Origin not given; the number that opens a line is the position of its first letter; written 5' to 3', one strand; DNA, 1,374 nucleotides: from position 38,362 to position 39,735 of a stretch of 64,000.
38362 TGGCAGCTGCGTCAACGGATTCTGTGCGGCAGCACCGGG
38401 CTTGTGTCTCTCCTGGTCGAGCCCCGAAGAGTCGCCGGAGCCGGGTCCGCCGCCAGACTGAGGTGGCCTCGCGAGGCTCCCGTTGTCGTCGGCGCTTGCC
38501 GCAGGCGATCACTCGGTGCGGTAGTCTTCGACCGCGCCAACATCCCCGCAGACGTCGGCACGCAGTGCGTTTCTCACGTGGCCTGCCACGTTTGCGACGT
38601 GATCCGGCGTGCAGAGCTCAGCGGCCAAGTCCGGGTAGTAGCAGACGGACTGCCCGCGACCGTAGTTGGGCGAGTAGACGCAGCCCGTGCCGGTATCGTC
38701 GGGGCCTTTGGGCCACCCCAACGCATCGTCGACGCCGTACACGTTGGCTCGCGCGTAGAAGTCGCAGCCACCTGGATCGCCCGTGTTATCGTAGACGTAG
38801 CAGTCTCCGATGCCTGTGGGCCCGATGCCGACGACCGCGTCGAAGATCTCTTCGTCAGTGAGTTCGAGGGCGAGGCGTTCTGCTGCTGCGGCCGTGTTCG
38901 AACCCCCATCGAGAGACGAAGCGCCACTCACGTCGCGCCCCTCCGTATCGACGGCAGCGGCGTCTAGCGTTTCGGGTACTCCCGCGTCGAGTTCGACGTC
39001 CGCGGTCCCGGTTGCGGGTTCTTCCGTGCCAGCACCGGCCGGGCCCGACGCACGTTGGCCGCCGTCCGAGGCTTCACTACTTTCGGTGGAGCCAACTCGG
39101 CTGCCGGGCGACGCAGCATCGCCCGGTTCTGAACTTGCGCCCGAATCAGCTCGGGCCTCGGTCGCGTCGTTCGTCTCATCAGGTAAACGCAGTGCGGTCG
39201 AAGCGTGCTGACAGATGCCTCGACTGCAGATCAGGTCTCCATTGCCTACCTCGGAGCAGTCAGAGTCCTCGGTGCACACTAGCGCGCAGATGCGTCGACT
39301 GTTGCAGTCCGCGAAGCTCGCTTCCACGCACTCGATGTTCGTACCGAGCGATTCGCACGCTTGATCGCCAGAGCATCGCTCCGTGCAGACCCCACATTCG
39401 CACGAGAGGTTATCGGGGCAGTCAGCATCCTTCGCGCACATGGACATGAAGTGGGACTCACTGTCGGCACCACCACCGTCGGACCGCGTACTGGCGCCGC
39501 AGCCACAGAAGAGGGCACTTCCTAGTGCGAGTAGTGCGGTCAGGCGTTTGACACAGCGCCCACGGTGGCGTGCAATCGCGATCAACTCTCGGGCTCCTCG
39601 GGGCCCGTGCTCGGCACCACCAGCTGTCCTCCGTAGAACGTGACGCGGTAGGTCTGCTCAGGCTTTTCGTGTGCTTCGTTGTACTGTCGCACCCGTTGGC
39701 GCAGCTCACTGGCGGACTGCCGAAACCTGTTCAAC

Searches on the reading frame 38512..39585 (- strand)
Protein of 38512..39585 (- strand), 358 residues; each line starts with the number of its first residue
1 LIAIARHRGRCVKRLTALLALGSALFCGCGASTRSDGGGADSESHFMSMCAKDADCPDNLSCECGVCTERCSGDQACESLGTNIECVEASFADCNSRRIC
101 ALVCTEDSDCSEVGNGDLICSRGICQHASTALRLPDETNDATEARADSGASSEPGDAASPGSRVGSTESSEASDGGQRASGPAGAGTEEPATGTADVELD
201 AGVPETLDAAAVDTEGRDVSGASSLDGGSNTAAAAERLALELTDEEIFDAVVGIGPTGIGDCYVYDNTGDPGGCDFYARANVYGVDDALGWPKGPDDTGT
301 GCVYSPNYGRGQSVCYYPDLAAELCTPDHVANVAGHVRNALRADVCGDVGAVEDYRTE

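Call 5: search_protein_families(library=pfam, proteins=[window:38512-39585:-], max_evalue=1)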
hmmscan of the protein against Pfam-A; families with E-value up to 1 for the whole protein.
window:38512-39585:- (358 aa): 0 families

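Call 7: search_protein_families(library=ncbifam, proteins=[window:38512-39585:-], max_evalue=1)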
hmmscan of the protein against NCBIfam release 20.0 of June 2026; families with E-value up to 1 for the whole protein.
window:38512-39585:- (358 aa): 0 families

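Call 44: search_protein_families(library=padloc, proteins=[window:38512-39585:-], max_evalue=0.1)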
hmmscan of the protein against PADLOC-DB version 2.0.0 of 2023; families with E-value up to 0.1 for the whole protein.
window:38512-39585:- (358 aa): 0 families

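Call 72: find_homologous_proteins(query=window:38512-39585:-, max_evalue=0.001)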
Query window:38512-39585:- (358 aa): 2 proteins with E <= 0.001 among 8000 candidates.
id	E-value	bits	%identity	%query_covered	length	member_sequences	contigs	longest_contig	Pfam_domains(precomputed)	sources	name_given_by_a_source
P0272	6.9e-202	689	100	87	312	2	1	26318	-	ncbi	-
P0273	3.0e-196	670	87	100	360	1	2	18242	-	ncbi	-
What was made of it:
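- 38509..39585 (-): Copy 2 lipoprotein LB (358 aa from the TTG that overlaps the stop of B): signal peptide, Cys-rich N-module, Gly/Asp/Ser/Glu-rich linker, and an orphan C-terminal domain. The search found only the protein itself and one 87%-identical ortholog among 8000 word-sharing candidates from 5.8 billion proteins (call 72).
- Tried and rejected: A search with full-length LB found only the protein itself and one ortholog (call 72).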

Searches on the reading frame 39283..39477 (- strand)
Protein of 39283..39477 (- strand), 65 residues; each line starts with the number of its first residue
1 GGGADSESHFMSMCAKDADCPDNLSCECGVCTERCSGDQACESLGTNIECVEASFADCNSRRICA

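Call 54: find_homologous_proteins(query=A3, max_evalue=0.001)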
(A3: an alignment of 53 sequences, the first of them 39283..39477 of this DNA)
Query A3 (53 sequences) (65 aa, profile of the alignment): 1 proteins with E <= 0.001 among 53 candidates.
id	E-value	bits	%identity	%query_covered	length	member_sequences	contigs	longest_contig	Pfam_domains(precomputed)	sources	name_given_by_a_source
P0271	2.7e-11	61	43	62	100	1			-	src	-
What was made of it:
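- Tried and rejected: A protein database search with the 65-aa N-module profile found a single hit, because the query was too short for the word index (call 54).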

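Call 62: search_protein_families(library=pfam, alignment_id=A3, max_evalue=1)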
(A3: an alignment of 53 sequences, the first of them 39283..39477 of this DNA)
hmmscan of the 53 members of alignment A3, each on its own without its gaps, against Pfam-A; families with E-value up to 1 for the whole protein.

A. member 1, window:39283-39477:- (65 aa): 1 family
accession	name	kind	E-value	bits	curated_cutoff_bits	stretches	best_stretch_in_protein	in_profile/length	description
PF23416.1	DUF7107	-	0.57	11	24.6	1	12-32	27-47/48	Domain of unknown function (DUF7107)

B. families by the number of members that match (of 53 scanned): 15 families
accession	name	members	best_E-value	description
PF23416.1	DUF7107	5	0.003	Domain of unknown function (DUF7107)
PF00299.24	Squash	3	0.012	Squash family serine protease inhibitor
PF00095.26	WAP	3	0.033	WAP-type (Whey Acidic Protein) 'four-disulfide core'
PF04706.18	Dickkopf_N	3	0.061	Dickkopf N-terminal cysteine-rich region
PF01683.23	EB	2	0.025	EB module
PF02977.21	CarbpepA_inh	2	0.52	Carboxypeptidase A inhibitor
PF21164.2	Dumpy_DPY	1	0.01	Dumpy, DPY module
PF08093.16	Toxin_23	1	0.048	Magi 5 toxic peptide family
PF04179.17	Init_tRNA_PT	1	0.071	Rit1 DUSP-like domain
PF07127.16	Nodulin_late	1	0.076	Late nodulin domain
PF08486.15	SpoIID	1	0.12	Stage II sporulation protein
PF04027.18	DUF371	1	0.15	Domain of unknown function (DUF371)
PF01666.22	DX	1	0.22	DX module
PF17557.7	Conotoxin_I2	1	0.34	I2-superfamily conotoxins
PF12947.13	EGF_3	1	0.47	EGF domain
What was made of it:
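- On Myxococcal Cys-rich repeat families (TIGR02232 myxo_disulf_rpt, TIGR04201 Myxo_Cys_RPT): The isolated N-modules give only weak Pfam hits to DUF7107, Squash, WAP and Dickkopf_N (call 62).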
